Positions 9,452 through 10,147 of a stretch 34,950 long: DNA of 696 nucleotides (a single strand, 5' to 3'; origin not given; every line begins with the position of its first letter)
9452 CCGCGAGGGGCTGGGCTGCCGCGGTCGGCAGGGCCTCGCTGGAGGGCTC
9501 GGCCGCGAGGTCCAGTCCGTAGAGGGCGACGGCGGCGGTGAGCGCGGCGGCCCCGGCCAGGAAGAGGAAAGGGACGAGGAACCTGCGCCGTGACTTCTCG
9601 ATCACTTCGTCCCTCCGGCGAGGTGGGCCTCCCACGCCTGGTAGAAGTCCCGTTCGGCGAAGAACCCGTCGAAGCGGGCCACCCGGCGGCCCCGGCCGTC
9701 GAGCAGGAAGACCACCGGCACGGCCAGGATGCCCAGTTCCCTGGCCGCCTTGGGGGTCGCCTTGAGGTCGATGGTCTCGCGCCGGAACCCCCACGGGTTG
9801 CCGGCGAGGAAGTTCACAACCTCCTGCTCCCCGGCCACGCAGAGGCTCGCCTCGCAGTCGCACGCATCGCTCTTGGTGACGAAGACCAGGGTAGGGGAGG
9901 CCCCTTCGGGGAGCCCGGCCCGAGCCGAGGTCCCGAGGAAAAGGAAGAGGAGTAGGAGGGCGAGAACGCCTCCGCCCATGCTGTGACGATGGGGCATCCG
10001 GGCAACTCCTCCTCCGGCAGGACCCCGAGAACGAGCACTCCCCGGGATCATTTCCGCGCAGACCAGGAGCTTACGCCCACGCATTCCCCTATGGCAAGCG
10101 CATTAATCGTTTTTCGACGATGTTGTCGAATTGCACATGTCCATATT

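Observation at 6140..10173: ArsR-linked seven-gene envelope thiol relay operon: three exported thioredoxin-fold proteins, an ArsP-like CxC permease, CcdA, DUF2703 and a mini-thioredoxin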

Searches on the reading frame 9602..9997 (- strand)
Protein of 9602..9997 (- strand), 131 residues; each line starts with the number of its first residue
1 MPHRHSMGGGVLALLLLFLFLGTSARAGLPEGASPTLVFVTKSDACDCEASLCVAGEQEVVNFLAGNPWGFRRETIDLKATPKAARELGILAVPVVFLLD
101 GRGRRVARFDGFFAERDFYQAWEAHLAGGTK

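Call 4: search_protein_families(library=pfam, proteins=[window:9602-9997:-], max_evalue=0.01)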
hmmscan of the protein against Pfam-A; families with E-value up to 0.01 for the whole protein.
window:9602-9997:- (131 aa): 0 families

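Call 5: search_protein_families(library=ncbifam, proteins=[window:9602-9997:-], max_evalue=0.01)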
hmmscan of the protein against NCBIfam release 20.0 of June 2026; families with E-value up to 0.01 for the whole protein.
window:9602-9997:- (131 aa): 0 families

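Call 13: find_homologous_proteins(query=window:9602-9997:-, max_evalue=0.001)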
Query window:9602-9997:- (131 aa): 45 proteins with E <= 0.001 among 191 candidates.
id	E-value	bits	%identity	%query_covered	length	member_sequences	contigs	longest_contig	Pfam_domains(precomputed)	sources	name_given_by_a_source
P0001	2.0e-82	291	100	100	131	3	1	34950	-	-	-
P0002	6.9e-71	254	87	100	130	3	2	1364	-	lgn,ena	-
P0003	1.2e-63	231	86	95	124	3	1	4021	-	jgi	-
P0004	1.1e-62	228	82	97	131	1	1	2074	-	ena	-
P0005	3.2e-56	207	74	100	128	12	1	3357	-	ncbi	-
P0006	8.0e-54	199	72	95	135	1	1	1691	-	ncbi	-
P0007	4.4e-53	197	76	98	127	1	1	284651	-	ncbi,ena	-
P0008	3.9e-51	190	70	95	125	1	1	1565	-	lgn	-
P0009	2.3e-50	188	80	79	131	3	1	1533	-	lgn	-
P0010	2.7e-50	188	80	78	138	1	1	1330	-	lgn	-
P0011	1.2e-49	185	79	83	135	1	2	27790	-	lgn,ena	-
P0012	2.6e-49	184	70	94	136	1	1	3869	-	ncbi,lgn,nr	ncbi:MAG: hypothetical protein IH608_04300 [Proteobacteria bacterium]|nr:hypothetical protein [Pseud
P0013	5.3e-49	183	67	98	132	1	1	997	-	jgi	-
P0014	9.0e-49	183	67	92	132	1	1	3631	-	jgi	-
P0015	1.5e-47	179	73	82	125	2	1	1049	-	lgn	-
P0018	6.9e-47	176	69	90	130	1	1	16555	-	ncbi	ncbi:MAG: hypothetical protein ACYDA8_01490 [Deferrisomatales bacterium]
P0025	7.5e-44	167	65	92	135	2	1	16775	-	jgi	-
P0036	2.4e-38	149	67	76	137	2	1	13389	-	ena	-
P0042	1.8e-28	117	58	73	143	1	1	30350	-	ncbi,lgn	ncbi:MAG: hypothetical protein Kow0092_14960 [Deferrisomatales bacterium]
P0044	1.5e-23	101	56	72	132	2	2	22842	-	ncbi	-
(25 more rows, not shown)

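Call 14: find_encoding_contigs(protein=P0007, flank=10000, max_places=2)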
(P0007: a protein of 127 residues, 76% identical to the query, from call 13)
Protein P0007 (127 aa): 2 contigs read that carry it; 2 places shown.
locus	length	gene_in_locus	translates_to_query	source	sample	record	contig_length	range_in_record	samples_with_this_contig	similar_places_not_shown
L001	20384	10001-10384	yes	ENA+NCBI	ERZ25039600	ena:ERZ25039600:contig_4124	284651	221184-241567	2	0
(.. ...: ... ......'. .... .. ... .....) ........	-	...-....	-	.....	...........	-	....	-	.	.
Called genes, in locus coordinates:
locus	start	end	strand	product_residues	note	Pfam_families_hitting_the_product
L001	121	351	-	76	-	-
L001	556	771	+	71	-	-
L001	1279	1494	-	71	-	-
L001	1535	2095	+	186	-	PF04961:FTCD_C (faint)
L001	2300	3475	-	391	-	PF17785:PUA_3, PF10672:Methyltrans_SAM, PF03602:Cons_hypoth95, PF05175:MTS (weak), PF13847:Methyltransf_31, PF13649:Methyltransf_25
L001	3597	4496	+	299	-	PF00849:PseudoU_synth_2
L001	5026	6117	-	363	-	PF00005:ABC_tran, PF13304:AAA_21 (faint), PF08402:TOBE_2 (weak)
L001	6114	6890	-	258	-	PF00528:BPD_transp_1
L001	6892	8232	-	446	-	PF12974:Phosphonate-bd (weak), PF13531:SBP_bac_11, PF01547:SBP_bac_1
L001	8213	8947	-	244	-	PF01758:SBF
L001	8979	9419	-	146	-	PF01451:LMWPc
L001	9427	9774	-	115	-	PF09339:HTH_IclR (weak), PF25213:HVO_A0261_N (weak), PF12840:HTH_20, PF01022:HTH_5, PF12802:MarR_2 (weak)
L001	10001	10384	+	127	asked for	-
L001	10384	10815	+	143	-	PF13098:Thioredoxin_2 (weak), PF00085:Thioredoxin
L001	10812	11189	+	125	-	PF13098:Thioredoxin_2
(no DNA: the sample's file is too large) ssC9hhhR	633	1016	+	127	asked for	-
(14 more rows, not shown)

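Call 15: find_encoding_contigs(protein=P0042, flank=10000, max_places=2)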
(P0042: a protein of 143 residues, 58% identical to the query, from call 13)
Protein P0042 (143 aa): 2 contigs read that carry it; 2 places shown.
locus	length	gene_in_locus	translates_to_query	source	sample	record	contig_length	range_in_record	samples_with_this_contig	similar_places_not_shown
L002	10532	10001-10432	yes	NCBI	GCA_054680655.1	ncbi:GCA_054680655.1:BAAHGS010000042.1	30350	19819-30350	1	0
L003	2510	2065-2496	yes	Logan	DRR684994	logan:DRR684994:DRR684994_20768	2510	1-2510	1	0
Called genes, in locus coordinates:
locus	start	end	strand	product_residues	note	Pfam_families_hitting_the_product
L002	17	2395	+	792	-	PF00270:DEAD, PF00271:Helicase_C, PF04408:WHD_HA2 (weak), PF21010:HA2_C (weak)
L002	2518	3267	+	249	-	PF04376:ATE_N, PF04377:ATE_C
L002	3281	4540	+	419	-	PF01545:Cation_efflux, PF16916:ZT_dimer, PF02579:Nitro_FeMo-Co (weak)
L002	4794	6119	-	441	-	PF04055:Radical_SAM, PF13186:SPASM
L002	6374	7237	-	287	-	PF00582:Usp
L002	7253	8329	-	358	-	PF01758:SBF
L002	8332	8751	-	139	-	PF01451:LMWPc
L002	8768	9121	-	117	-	PF09339:HTH_IclR (weak), PF25213:HVO_A0261_N (faint), PF12840:HTH_20, PF01022:HTH_5, PF13412:HTH_24 (weak), PF13601:HTH_34 (weak), PF12802:MarR_2 (weak)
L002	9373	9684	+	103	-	PF12840:HTH_20 (weak), PF01022:HTH_5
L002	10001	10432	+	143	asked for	-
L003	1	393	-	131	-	?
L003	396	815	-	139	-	PF01451:LMWPc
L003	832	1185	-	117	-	PF09339:HTH_IclR (weak), PF25213:HVO_A0261_N (faint), PF12840:HTH_20, PF01022:HTH_5, PF13412:HTH_24 (weak), PF13601:HTH_34 (weak), PF12802:MarR_2 (weak)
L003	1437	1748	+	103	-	PF12840:HTH_20 (weak), PF01022:HTH_5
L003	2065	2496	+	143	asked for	-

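Call 16: find_encoding_contigs(protein=P0044, flank=10000, max_places=2)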
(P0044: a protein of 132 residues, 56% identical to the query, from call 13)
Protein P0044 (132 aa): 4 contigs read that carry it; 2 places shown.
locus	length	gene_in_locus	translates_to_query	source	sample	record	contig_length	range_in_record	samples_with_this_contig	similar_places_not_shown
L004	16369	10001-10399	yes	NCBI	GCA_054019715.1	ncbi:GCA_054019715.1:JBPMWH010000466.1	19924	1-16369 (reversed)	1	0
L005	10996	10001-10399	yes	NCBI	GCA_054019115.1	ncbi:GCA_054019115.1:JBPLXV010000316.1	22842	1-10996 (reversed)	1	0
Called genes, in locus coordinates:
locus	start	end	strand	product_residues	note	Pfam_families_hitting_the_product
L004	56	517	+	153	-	PF01381:HTH_3 (faint), PF00376:MerR, PF13411:MerR_1, PF09278:MerR-DNA-bind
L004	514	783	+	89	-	PF13192:Thioredoxin_3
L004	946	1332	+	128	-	PF02411:MerT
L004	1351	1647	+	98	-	PF13237:Fer4_10 (weak), PF14697:Fer4_21, PF12838:Fer4_7 (weak)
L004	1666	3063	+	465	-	PF00890:FAD_binding_2 (weak), PF01134:GIDA, PF01266:DAO (faint), PF07992:Pyr_redox_2, PF12831:FAD_oxidored, PF13738:Pyr_redox_3 (weak), PF00070:Pyr_redox, PF02852:Pyr_redox_dim, +2 more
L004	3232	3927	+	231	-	PF07355:GRDB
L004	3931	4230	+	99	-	-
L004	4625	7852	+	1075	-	PF22904:NOMO1-like_2nd (faint), PF17210:SdrD_B (faint), PF15639:Tox-MPTase3 (weak), PF13620:CarboxypepD_reg, PF13715:CarbopepD_reg_2, PF17802:SpaA (weak), PF03160:Calx-beta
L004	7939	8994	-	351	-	PF01758:SBF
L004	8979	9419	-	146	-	PF01451:LMWPc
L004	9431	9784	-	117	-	PF12840:HTH_20, PF01022:HTH_5, PF13412:HTH_24 (faint)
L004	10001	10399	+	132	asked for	-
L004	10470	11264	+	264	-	PF01925:TauE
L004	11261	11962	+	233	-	PF02683:DsbD_TM, PF13386:DsbD_2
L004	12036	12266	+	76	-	PF13192:Thioredoxin_3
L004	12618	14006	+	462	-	PF05140:ResB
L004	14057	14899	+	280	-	PF01578:Cytochrom_C_asm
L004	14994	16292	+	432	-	PF14522:Cytochrome_C7 (faint), PF14537:Cytochrom_c3_2 (faint), PF09699:Paired_CXXCH_1, PF22113:Mtrc-MtrF_II-IV_dom, PF09699:Paired_CXXCH_1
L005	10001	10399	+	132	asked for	-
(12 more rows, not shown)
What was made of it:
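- In L004 the variant cluster is followed directly by ResB and CcsA (call 16).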

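Call 27: find_encoding_contigs(protein=P0018, flank=10000, max_places=1)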
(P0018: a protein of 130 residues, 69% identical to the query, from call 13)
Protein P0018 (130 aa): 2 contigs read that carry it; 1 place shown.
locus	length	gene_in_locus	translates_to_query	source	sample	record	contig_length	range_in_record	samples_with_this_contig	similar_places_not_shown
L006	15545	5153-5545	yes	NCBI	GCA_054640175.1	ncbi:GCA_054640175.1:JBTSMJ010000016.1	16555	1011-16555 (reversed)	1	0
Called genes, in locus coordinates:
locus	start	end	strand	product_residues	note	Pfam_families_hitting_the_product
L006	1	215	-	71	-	?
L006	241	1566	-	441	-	PF07719:TPR_2 (faint)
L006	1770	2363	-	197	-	PF13036:LpoB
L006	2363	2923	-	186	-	-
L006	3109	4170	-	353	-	PF01758:SBF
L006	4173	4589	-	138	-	PF01451:LMWPc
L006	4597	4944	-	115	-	PF25213:HVO_A0261_N (weak), PF12840:HTH_20, PF01022:HTH_5, PF01047:MarR (weak), PF12802:MarR_2 (weak)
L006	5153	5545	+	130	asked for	-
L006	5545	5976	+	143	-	PF00085:Thioredoxin (weak)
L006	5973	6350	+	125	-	PF00085:Thioredoxin (weak), PF13098:Thioredoxin_2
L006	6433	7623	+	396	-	PF03773:ArsP_1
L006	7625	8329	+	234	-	PF02683:DsbD_TM, PF13386:DsbD_2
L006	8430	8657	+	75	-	PF02604:PhdYeFM_antitox (weak)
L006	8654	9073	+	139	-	PF01850:PIN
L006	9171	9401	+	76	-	PF13192:Thioredoxin_3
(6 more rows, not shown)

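Call 28: find_encoding_contigs(protein=P0025, flank=10000, max_places=1)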
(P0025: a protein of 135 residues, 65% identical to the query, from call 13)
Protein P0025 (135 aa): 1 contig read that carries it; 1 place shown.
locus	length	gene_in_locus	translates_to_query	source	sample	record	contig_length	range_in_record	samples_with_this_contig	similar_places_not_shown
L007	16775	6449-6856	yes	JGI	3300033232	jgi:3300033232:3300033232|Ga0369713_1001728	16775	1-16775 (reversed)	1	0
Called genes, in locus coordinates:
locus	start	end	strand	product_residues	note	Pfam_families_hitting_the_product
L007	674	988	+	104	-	PF06865:Ppnp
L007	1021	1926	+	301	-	PF00749:tRNA-synt_1c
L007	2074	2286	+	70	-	PF10047:DUF2281 (weak)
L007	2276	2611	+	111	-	PF02452:PemK_toxin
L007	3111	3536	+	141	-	PF13470:PIN_3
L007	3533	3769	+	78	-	PF05534:HicB, PF12441:CopG_antitoxin (weak), PF19807:DUF6290 (weak)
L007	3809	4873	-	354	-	PF01758:SBF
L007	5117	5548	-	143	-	PF01451:LMWPc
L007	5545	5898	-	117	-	PF12840:HTH_20, PF01022:HTH_5, PF12802:MarR_2 (faint), PF13412:HTH_24 (weak)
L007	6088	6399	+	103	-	PF12840:HTH_20 (weak), PF01022:HTH_5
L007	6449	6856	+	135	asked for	-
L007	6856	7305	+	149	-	PF00085:Thioredoxin, PF13098:Thioredoxin_2 (weak)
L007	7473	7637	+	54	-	-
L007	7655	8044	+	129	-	PF00085:Thioredoxin (weak), PF13098:Thioredoxin_2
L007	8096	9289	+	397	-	PF03773:ArsP_1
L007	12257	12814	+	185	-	PF04060:FeS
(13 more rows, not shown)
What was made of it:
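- The same cluster is divergent from arsR-arsC-acr3 in related Deferrisomatales loci (calls 14-16, 27, 28).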

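Call 29: find_encoding_contigs(protein=P0036, flank=10000, max_places=1)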
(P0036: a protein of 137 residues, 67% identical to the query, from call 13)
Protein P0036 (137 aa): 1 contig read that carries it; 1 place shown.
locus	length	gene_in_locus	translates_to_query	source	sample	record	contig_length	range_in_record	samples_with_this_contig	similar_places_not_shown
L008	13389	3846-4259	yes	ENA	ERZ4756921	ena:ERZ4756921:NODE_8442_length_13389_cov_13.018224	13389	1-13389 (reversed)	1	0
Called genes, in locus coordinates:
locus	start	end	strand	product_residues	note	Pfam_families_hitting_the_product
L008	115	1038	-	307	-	PF00581:Rhodanese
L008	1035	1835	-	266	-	PF27149:YdjY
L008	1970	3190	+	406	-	-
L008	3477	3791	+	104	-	PF12840:HTH_20 (weak), PF01022:HTH_5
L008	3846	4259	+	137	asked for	-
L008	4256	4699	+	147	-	PF00085:Thioredoxin, PF13098:Thioredoxin_2 (weak)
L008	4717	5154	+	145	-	PF00085:Thioredoxin, PF13098:Thioredoxin_2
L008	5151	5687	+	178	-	PF00578:AhpC-TSA, PF08534:Redoxin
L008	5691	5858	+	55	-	-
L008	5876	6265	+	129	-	PF00085:Thioredoxin (weak), PF13098:Thioredoxin_2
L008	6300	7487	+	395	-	PF03773:ArsP_1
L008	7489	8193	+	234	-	PF02683:DsbD_TM, PF13386:DsbD_2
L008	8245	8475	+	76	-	PF13192:Thioredoxin_3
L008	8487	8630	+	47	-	-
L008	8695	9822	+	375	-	PF00266:Aminotran_5, PF01212:Beta_elim_lyase, PF01041:DegT_DnrJ_EryC1 (faint)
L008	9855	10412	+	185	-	PF04060:FeS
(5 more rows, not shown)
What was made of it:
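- Some relatives add a cysteine desulfurase, a PF04060 Fe-S protein, a CDF transporter or a rhodanese (calls 28, 29), which hints at sulfur or other-metal chemistry.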

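Call 41: search_solved_structures(query=A1, max_evalue=10, show_alignments=2)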
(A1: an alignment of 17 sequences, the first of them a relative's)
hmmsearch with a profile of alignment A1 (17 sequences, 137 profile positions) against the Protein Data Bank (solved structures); distinct sequences matched with E-value up to 10: 43.
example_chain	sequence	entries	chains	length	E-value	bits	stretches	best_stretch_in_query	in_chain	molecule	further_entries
4o32_A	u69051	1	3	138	0.00077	22.4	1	73-132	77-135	Thioredoxin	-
3ul3_B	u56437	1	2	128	0.0016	21.3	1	73-131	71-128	Thioredoxin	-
7bzk_B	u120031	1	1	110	0.0025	20.7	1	76-130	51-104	Thioredoxin Y1, chloroplastic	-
1fo5_A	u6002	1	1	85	0.0041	20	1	59-105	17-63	THIOREDOXIN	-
2yzu_A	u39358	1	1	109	0.012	18.5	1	80-131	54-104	Thioredoxin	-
2cvk_A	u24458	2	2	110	0.012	18.5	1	80-131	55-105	Thioredoxin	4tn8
5vo7_A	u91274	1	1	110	0.016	18.1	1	71-114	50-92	Thioredoxin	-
8fwj_M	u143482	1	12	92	0.019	17.9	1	74-102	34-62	Circadian clock protein KaiB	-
6ap5_A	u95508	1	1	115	0.028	17.3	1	75-112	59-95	Thioredoxin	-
2l4q_A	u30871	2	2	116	0.043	16.7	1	76-114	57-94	Thioredoxin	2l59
3nof_A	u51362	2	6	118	0.046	16.6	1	77-114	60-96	Thioredoxin TrxC | Thioredoxin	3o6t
2i1u_A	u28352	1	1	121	0.046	16.6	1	77-114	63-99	Thioredoxin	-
2f51_A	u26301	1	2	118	0.07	16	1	78-121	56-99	thioredoxin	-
2o87_A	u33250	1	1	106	0.097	15.6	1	81-131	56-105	Thioredoxin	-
2o89_A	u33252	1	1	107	0.098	15.6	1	81-131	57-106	Thioredoxin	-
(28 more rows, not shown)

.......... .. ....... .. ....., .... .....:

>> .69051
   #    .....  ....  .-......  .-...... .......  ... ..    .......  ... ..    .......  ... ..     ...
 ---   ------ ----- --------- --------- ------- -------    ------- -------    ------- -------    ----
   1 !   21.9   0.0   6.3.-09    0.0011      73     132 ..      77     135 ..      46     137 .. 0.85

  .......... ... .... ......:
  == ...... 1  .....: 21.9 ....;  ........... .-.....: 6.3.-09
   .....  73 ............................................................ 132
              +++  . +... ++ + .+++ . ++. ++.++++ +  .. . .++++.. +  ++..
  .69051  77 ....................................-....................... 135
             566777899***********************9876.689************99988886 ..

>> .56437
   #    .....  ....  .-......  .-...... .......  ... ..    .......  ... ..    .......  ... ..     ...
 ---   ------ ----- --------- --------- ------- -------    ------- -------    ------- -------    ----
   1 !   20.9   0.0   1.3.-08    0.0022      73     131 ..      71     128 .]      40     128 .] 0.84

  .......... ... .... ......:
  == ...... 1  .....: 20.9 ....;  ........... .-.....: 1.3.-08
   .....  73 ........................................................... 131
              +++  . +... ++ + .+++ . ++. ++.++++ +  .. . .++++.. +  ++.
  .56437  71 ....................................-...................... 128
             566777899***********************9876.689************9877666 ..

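Call 46: predict_structure(alignment_id=A1)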
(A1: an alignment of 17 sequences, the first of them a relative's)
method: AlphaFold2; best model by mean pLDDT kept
length: 131 residues; sequences in the alignment: 17
mean_pLDDT: 84.1   pTM: 0.70
mean pLDDT of the five models: 84.1, 84.0, 83.4, 83.0, 79.5
residues with pLDDT >= 90: 86; 70-90: 11; 50-70: 28; < 50: 6
segments of 3 or more residues with pLDDT < 50: 25-28
pLDDT, mean of each block of 10 residues (from residue 1): 52 57 51 86 92 96 93 97 97 96 95 95 90 54
secondary structure, 60 per line:
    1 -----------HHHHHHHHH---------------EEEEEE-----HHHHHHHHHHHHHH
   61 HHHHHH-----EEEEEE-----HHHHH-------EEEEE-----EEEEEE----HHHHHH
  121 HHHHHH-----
elements in order: H12-20 E36-41 H47-66 E72-77 H83-87 E95-99 E105-110 H115-126

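Call 49: fold_search(model_id=the predicted structure, library=pdb)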
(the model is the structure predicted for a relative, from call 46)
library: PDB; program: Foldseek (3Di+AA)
matches with E <= 10: 1361; with E <= 0.001: 248
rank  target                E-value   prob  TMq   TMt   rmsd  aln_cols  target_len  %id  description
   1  1quw_MODEL_1_A        6.6e-06  1.00  0.52  0.63   3.7        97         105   21  SOLUTION STRUCTURE OF THE THIOREDOXIN FROM BACILLUS ACIDOCALDARIUS (released 2000-01-26)
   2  4o32_B                1.3e-05  1.00  0.62  0.88   1.8        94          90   17  Structure of a malarial protein (released 2014-12-24)
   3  4o32_A                1.5e-05  1.00  0.60  0.86   2.0        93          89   18  Structure of a malarial protein (released 2014-12-24)
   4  3p2a_D                1.5e-05  1.00  0.57  0.53   2.3        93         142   14  Crystal Structure of Thioredoxin 2 from Yersinia pestis (released 2010-10-13)
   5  2ppt_B                1.6e-05  1.00  0.57  0.53   2.1        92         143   23  Crystal structure of thioredoxin-2 (released 2007-10-02)
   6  2o87                  1.7e-05  1.00  0.59  0.73   6.8       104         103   14  S. aureus thioredoxin P31S mutant (released 2007-07-24)
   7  1zzy_A                1.8e-05  1.00  0.58  0.70   2.2        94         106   16  Crystal Structure of Thioredoxin Mutant L7V (released 2005-07-19)
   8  1v98_A                1.9e-05  1.00  0.58  0.79   2.5        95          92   20  Crystal Structure Analysis of Thioredoxin from Thermus thermophilus (released 2005-02-01)
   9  1v98_B                2.5e-05  1.00  0.58  0.81   2.1        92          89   18  Crystal Structure Analysis of Thioredoxin from Thermus thermophilus (released 2005-02-01)
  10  7xao_A                2.5e-05  1.00  0.58  0.71   5.1       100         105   15  Crystal structure of thioredoxin 1 (released 2022-06-01)
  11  2l6c_MODEL_1_A        2.8e-05  1.00  0.58  0.72   2.1        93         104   25  Solution structure of desulfothioredoxin from Desulfovibrio vulgaris Hildenborough in its oxidized form (released 2011-11-23)
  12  3ul3_A                3.0e-05  1.00  0.60  0.75   1.8        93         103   16  Structural insights into thioredoxin-2: a component of malaria parasite protein secretion machinery (released 2011-12-14)
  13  4o32_C                3.0e-05  1.00  0.60  0.84   2.0        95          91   20  Structure of a malarial protein (released 2014-12-24)
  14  2o89                  3.0e-05  1.00  0.59  0.73   2.1        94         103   15  S. aureus thioredoxin P31T/C32S mutant (released 2007-07-24)
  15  7d6l                  3.0e-05  1.00  0.57  0.53   2.7        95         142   13  Crystal structure of Trx2 from D. radiodurans R1 (released 2021-10-13)
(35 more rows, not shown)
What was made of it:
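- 9602..9997 (-): g1: exported thioredoxin-fold protein, 131 aa, with a CxCx4C motif (C46, C48, C53) where the Trx active site would be, and a cis-Pro at P94. It has a signal peptide (…TSARA|G). The AF2 model has pLDDT 84 and its top Foldseek hits are all thioredoxins at E about 1e-5 (calls 46, 49).
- On Thioredoxin fold (g1): The family profile matches PDB thioredoxins at E 8e-4 (calls 41, 46, 49).
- Checked: Its AlphaFold2 model (pLDDT 84) is a thioredoxin fold by Foldseek (calls 46, 49).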

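Call 50: search_protein_families(library=pfam, proteins=[window:9602-9997:-], max_evalue=10)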
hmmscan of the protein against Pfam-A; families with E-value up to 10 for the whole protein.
window:9602-9997:- (131 aa): 1 family
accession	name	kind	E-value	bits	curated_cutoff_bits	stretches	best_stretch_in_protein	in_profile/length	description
PF13098.12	Thioredoxin_2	-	0.023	15.5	27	1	74-120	46-102/104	Thioredoxin-like domain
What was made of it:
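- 9602..9997 (-): It has no Pfam or NCBIfam hit (calls 4, 5, 50).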
